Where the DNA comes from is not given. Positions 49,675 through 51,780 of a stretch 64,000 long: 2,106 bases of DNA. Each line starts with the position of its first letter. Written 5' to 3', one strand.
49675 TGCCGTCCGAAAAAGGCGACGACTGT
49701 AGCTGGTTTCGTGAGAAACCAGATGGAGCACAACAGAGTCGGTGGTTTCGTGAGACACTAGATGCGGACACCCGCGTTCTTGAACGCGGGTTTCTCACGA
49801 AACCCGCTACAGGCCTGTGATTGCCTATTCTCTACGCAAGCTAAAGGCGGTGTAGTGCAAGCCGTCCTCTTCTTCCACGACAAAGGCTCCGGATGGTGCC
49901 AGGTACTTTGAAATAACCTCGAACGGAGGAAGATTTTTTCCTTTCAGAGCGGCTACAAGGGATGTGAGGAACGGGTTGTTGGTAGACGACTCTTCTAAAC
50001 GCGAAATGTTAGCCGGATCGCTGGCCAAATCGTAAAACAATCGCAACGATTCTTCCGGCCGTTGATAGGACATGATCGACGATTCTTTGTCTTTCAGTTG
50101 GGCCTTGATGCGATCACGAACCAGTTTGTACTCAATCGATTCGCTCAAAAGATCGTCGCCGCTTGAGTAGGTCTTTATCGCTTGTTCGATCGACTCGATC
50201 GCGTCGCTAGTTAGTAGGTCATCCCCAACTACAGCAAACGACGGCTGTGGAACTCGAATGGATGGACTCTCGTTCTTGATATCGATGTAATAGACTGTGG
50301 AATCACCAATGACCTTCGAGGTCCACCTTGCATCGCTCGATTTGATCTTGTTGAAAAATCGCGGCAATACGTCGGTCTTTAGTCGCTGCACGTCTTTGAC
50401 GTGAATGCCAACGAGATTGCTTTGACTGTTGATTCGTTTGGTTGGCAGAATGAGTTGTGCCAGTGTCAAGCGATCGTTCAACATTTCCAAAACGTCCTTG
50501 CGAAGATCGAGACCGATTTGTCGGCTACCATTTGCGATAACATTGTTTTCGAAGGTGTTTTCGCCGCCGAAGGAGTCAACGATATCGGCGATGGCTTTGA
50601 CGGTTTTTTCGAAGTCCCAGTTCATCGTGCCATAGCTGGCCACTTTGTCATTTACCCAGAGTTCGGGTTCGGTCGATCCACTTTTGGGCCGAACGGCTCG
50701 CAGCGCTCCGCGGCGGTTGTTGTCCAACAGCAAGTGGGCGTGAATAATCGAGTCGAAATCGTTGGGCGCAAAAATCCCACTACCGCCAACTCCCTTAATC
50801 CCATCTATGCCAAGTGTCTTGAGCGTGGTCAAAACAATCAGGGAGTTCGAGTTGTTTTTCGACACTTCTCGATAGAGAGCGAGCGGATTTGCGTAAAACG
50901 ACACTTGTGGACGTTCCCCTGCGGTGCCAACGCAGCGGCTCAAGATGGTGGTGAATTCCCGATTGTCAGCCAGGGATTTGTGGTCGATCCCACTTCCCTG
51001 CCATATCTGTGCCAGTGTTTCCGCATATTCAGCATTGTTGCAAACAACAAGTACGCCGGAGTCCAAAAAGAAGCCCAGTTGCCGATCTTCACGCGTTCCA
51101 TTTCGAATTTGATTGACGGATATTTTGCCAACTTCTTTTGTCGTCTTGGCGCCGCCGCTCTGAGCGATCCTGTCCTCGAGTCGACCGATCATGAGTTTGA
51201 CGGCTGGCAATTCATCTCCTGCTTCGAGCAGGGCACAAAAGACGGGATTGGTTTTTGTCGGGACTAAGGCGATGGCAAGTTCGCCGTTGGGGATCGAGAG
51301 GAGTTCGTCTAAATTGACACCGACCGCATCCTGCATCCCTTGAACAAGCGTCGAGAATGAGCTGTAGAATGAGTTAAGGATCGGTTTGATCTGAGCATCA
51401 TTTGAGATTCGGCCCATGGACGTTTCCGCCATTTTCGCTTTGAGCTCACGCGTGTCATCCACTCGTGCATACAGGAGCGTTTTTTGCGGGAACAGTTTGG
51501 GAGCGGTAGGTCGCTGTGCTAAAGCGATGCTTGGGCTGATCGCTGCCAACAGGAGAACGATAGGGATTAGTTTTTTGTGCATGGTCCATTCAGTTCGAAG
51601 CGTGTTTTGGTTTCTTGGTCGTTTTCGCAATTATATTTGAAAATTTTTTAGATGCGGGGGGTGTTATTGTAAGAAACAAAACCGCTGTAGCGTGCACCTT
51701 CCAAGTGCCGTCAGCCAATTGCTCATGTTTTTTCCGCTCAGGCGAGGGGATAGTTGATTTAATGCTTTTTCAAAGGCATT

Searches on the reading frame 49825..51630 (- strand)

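Call 86: search_protein_families(library=pfam, proteins=[window:49825-51630:-], max_evalue=0.00001)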
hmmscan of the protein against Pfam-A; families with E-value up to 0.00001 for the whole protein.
window:49825-51630:- (601 aa): 1 family
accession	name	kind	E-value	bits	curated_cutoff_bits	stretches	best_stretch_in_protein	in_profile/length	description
PF11832.13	DUF3352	-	4.8e-11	42.4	26.8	0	371-524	87-232/536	Protein of unknown function (DUF3352)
